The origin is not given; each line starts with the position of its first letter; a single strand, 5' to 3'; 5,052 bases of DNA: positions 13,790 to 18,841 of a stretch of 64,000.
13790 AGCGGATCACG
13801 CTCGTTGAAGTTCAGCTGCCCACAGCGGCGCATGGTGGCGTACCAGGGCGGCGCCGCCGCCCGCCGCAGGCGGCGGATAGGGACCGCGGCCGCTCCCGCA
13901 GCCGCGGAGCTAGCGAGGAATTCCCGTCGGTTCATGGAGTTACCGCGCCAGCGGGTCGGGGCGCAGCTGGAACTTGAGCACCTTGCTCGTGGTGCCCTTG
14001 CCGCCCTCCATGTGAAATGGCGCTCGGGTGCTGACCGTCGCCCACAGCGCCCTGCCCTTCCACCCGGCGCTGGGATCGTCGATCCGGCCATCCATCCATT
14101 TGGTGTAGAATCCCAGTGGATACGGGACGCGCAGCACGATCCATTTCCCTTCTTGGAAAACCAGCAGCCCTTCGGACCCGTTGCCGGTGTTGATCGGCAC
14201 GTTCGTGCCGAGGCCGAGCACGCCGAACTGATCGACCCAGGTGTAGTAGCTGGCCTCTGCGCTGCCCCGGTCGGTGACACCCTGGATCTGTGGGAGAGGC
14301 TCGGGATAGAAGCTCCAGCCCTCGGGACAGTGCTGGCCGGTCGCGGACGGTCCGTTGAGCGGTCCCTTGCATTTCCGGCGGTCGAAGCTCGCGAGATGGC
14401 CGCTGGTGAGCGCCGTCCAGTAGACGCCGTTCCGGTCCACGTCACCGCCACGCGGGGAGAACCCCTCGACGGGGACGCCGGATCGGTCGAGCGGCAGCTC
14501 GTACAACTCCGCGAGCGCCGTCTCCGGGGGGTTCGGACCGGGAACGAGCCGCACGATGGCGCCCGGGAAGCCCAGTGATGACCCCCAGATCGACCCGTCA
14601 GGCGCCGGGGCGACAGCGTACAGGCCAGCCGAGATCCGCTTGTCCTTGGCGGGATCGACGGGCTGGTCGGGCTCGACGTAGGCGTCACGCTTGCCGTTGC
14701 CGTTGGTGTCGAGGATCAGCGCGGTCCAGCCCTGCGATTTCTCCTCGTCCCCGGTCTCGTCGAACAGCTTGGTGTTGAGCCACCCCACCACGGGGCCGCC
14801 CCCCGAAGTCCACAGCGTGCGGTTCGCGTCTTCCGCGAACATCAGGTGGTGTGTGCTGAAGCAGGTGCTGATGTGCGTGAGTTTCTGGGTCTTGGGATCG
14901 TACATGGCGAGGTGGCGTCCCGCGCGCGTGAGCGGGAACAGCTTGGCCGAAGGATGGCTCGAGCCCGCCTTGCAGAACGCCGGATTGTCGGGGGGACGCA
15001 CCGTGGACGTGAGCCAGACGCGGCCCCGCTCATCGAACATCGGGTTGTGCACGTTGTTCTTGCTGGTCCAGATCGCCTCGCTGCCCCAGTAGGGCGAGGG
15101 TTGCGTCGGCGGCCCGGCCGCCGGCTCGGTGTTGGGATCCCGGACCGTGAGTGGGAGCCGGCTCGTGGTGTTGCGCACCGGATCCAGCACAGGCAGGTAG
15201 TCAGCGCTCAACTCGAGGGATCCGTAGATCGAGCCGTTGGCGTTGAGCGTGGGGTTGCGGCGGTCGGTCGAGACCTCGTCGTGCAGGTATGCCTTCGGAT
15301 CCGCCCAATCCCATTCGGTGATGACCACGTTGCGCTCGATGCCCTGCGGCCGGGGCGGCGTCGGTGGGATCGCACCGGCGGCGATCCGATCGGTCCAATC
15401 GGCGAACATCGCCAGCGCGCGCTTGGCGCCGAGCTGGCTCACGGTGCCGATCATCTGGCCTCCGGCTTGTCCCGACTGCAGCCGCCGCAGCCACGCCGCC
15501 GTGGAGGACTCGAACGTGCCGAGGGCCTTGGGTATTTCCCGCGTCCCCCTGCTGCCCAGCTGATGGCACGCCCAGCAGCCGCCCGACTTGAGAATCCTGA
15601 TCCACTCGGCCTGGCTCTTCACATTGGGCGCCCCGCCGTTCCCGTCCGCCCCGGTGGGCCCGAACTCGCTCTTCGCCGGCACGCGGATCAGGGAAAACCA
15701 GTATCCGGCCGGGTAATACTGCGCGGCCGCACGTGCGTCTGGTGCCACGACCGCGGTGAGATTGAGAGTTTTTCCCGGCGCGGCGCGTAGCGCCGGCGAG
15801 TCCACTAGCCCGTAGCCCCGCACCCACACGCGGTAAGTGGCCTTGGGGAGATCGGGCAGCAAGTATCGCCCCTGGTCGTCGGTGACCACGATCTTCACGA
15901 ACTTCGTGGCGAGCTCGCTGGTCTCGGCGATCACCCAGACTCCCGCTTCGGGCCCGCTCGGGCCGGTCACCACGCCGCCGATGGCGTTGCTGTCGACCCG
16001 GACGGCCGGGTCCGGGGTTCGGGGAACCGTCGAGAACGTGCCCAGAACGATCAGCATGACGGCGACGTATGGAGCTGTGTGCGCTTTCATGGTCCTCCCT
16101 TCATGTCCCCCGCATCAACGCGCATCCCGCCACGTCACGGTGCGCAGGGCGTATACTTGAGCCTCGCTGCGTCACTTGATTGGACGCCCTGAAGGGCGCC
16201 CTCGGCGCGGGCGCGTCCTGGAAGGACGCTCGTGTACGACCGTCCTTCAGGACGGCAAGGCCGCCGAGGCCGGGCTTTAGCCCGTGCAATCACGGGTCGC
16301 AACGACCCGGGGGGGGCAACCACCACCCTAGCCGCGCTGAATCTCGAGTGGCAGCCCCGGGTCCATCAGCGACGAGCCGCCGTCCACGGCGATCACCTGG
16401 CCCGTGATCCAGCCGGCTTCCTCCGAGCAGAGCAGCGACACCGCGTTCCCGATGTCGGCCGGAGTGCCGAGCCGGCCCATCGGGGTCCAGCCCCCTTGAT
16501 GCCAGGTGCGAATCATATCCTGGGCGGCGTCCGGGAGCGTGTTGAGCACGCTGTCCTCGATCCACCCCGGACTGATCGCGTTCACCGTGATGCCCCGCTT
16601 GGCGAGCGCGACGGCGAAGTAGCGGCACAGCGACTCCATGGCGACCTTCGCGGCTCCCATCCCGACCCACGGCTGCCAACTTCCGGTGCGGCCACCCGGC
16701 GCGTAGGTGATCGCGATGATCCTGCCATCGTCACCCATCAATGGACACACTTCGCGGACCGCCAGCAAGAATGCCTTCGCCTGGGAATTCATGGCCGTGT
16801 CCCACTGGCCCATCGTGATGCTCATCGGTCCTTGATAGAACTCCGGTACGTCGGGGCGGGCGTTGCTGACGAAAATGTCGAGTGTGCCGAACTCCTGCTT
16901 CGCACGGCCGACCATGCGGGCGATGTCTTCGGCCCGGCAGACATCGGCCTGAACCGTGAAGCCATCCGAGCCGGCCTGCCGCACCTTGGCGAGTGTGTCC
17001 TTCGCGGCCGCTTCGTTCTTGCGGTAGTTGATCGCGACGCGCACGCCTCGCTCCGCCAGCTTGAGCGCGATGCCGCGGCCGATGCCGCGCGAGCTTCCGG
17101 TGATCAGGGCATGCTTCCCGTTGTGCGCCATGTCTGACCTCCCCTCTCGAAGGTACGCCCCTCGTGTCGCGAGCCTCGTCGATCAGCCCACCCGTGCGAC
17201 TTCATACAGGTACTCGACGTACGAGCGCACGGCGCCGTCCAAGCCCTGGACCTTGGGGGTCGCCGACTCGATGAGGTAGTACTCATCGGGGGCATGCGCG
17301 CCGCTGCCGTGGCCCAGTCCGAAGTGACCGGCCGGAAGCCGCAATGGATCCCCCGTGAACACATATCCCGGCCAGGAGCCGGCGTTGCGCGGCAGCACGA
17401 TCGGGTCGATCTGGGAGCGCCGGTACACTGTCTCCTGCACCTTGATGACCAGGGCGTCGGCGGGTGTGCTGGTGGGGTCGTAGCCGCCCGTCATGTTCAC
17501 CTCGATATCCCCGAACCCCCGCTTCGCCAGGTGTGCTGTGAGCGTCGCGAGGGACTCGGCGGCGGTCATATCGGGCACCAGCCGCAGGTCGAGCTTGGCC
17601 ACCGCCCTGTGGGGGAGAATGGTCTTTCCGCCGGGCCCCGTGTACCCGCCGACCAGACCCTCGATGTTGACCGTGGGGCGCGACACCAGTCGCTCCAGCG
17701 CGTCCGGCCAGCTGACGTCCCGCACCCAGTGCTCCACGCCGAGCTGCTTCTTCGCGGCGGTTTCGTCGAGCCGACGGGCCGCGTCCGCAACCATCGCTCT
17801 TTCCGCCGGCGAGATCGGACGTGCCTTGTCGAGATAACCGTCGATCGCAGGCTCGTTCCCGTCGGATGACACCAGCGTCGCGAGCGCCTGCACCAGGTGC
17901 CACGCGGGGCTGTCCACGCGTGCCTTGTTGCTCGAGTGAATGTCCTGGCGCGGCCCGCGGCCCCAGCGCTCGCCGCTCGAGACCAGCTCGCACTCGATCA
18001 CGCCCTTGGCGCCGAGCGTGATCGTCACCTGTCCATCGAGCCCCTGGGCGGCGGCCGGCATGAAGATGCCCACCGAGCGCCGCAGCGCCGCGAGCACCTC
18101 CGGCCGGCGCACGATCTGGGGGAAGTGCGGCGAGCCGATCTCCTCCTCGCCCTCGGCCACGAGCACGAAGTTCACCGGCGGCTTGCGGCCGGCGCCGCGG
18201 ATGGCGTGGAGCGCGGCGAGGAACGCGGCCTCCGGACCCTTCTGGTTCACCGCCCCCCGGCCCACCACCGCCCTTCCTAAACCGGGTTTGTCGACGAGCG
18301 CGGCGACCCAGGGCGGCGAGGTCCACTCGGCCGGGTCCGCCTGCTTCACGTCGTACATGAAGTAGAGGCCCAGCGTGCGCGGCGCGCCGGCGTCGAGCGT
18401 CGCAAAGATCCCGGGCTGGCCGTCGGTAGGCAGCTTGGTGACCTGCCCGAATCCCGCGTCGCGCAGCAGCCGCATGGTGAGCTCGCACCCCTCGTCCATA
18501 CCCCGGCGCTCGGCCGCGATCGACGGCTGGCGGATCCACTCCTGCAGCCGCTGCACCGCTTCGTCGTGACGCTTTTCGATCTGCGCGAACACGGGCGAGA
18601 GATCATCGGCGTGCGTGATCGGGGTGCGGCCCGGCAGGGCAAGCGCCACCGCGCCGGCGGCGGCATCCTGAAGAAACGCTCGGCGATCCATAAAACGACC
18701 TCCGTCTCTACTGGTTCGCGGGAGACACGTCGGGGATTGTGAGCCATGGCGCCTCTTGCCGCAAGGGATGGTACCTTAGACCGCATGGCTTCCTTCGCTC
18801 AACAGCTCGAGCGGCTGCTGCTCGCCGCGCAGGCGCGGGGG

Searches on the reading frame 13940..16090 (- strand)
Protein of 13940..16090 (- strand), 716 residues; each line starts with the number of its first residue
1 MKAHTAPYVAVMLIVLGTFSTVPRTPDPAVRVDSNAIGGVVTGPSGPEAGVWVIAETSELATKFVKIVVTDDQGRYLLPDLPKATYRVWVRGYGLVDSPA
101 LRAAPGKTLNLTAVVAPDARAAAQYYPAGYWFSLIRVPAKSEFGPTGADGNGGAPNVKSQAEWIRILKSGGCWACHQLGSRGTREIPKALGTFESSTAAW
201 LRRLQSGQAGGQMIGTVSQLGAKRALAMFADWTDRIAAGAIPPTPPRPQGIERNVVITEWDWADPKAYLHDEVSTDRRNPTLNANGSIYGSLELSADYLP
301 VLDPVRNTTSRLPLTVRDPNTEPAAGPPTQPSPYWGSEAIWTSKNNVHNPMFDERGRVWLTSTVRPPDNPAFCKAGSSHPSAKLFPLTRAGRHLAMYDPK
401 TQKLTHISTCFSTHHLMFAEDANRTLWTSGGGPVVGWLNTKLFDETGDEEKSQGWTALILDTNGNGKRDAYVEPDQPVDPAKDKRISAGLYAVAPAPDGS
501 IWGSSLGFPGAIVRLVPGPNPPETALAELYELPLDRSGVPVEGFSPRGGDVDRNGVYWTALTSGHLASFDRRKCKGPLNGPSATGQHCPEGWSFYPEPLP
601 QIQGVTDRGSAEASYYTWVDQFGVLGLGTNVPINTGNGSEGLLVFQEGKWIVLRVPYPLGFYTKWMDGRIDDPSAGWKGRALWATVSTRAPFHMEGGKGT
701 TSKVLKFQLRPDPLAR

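Call 55: search_protein_families(library=pfam, proteins=[window:13940-16090:-], max_evalue=0.00001)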
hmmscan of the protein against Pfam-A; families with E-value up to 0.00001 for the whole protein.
window:13940-16090:- (716 aa): 1 family
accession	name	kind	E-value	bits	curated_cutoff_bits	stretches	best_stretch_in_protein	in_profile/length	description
PF13620.12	CarboxypepD_reg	-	6.3e-06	26.9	32.3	0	37-114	2-80/82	Carboxypeptidase regulatory-like domain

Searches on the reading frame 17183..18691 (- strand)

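Call 55: search_protein_families(library=pfam, proteins=[window:17183-18691:-], max_evalue=0.00001)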
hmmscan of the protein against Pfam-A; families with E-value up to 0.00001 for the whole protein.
window:17183-18691:- (502 aa): 2 families
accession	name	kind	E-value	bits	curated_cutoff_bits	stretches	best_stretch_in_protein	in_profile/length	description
PF01546.33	Peptidase_M20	-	5.6e-12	46.4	24.6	1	123-481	17-197/206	Peptidase family M20/M25/M40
PF07687.19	M20_dimer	-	2.6e-09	37.4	21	1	248-391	15-102/107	Peptidase dimerisation domain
